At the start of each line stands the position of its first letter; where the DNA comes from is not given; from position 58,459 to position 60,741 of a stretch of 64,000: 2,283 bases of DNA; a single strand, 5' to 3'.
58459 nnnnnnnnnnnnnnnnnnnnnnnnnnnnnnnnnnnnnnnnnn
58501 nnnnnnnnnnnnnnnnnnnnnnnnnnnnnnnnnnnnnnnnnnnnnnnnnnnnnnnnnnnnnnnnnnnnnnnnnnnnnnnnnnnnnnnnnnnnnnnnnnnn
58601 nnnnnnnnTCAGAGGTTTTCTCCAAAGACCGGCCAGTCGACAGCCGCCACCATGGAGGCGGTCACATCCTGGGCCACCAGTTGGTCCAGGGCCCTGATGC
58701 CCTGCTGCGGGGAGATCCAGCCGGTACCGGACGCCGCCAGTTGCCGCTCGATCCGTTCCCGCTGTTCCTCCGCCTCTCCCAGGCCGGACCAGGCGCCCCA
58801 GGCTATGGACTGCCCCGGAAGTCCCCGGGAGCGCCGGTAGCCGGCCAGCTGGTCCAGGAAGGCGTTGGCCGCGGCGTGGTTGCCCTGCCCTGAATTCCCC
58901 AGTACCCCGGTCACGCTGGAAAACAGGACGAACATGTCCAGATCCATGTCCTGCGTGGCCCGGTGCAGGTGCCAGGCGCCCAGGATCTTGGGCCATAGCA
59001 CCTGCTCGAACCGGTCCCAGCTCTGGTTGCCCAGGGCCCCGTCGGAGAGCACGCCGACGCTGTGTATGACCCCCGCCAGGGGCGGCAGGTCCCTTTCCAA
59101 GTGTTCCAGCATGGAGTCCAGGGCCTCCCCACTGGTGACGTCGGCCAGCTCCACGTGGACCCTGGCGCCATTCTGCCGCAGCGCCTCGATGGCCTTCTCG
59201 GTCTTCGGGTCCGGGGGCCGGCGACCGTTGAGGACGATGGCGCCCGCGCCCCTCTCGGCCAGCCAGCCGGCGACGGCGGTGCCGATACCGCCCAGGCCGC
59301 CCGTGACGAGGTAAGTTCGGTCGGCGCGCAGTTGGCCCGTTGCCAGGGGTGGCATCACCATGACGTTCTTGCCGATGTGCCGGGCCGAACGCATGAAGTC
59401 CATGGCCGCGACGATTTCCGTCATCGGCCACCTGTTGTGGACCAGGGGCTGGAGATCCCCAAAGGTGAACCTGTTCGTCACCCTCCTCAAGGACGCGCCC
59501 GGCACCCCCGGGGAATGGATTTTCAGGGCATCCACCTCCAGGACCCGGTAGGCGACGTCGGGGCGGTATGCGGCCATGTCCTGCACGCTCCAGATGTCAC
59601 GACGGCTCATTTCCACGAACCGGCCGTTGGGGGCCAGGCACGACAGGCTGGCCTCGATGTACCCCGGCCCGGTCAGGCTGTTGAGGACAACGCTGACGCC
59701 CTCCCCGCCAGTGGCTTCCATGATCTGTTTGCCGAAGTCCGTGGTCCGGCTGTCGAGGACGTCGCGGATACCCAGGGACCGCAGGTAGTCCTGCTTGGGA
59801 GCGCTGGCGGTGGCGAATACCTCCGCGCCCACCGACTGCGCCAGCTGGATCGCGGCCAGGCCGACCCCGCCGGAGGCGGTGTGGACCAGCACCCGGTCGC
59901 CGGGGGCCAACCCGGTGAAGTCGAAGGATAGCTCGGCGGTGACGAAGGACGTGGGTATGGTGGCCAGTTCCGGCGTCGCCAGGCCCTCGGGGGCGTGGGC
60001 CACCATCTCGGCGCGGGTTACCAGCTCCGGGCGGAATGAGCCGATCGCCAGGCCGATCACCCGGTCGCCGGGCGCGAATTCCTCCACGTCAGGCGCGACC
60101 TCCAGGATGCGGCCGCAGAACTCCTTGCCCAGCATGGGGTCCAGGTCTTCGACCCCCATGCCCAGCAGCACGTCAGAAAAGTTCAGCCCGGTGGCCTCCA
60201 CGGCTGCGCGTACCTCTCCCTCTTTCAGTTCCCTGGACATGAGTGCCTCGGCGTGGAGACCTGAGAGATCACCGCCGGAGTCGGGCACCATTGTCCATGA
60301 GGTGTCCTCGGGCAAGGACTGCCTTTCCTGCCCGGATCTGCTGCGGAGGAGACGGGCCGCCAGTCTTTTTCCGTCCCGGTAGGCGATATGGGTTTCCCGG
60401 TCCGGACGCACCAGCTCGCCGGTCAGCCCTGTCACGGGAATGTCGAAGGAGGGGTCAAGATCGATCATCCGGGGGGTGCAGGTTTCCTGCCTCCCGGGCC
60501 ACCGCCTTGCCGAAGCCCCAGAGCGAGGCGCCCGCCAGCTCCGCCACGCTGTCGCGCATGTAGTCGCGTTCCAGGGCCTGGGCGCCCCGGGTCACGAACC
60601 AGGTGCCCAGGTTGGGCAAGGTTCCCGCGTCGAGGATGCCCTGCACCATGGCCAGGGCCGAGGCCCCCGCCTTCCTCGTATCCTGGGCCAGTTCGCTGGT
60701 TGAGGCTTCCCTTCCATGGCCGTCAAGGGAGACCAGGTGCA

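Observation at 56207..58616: An IS21-family element cleanly bisects the PKS megasynthase, and in-silico excision restores the frame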

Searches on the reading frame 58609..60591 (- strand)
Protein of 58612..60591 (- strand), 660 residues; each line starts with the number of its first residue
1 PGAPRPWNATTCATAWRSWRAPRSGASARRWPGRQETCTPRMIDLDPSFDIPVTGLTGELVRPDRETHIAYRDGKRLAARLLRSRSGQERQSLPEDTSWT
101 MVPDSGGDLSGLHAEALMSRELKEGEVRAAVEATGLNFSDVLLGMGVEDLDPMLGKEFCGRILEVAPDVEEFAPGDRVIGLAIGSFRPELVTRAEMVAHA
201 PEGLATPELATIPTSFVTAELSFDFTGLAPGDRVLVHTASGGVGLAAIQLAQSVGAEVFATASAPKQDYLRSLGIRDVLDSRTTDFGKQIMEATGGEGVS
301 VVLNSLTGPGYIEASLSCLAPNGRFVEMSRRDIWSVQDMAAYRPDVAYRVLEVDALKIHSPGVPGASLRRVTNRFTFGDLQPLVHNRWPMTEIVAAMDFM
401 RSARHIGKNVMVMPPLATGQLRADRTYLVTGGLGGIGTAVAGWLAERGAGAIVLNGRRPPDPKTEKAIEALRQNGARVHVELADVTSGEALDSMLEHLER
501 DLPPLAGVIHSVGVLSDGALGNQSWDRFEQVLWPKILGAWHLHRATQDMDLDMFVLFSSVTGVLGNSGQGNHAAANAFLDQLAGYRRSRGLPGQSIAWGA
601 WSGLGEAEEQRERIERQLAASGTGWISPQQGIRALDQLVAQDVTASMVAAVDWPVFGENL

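Call 5: search_protein_families(library=pfam, proteins=[window:58609-60468:-])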
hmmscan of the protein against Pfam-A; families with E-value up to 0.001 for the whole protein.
window:58609-60468:- (619 aa): 6 families
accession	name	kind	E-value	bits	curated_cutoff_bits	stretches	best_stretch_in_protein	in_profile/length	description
PF08659.16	KR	-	1.3e-63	214.6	22.6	1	385-561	2-179/180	KR domain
PF13602.12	ADH_zinc_N_2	-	5.3e-20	73.1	27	1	232-369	1-133/134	Zinc-binding dehydrogenase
PF00107.32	ADH_zinc_N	-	1.7e-19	70.5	31.8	1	201-286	1-87/129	Zinc-binding dehydrogenase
PF00106.31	adh_short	-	1.5e-13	51.1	26.6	1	386-541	3-159/195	short chain dehydrogenase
PF08240.17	ADH_N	-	3.5e-10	40.5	23.5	1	83-138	2-61/104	Alcohol dehydrogenase GroES-like domain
PF13561.12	adh_short_C2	-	1.8e-09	38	27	1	394-538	7-150/236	Enoyl-(Acyl carrier protein) reductase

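Call 8: search_protein_families(library=pfam, max_evalue=0.01, proteins=[window:58612-60591:-])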
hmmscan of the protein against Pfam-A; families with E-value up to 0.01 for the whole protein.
window:58612-60591:- (660 aa): 7 families
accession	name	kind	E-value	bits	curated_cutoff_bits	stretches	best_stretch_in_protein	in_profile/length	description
PF08659.16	KR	-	1.5e-63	214.4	22.6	1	426-602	2-179/180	KR domain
PF13602.12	ADH_zinc_N_2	-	6.2e-20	72.9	27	1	273-410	1-133/134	Zinc-binding dehydrogenase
PF00107.32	ADH_zinc_N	-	2e-19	70.2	31.8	1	242-327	1-87/129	Zinc-binding dehydrogenase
PF00106.31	adh_short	-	1.9e-13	50.8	26.6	1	427-582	3-159/195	short chain dehydrogenase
PF08240.17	ADH_N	-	4.2e-10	40.2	23.5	1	124-179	2-61/104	Alcohol dehydrogenase GroES-like domain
PF13561.12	adh_short_C2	-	2.1e-09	37.8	27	1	435-579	7-150/236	Enoyl-(Acyl carrier protein) reductase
PF01370.27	Epimerase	-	0.0034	17.3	20.9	1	428-572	2-129/240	NAD dependent epimerase/dehydratase family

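Call 16: find_encoding_contigs(protein=window:58609-60468:-, flank=10000, max_places=10)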
Protein window:58609-60468:- (619 aa): no gene with exactly this product is on record in the collection.
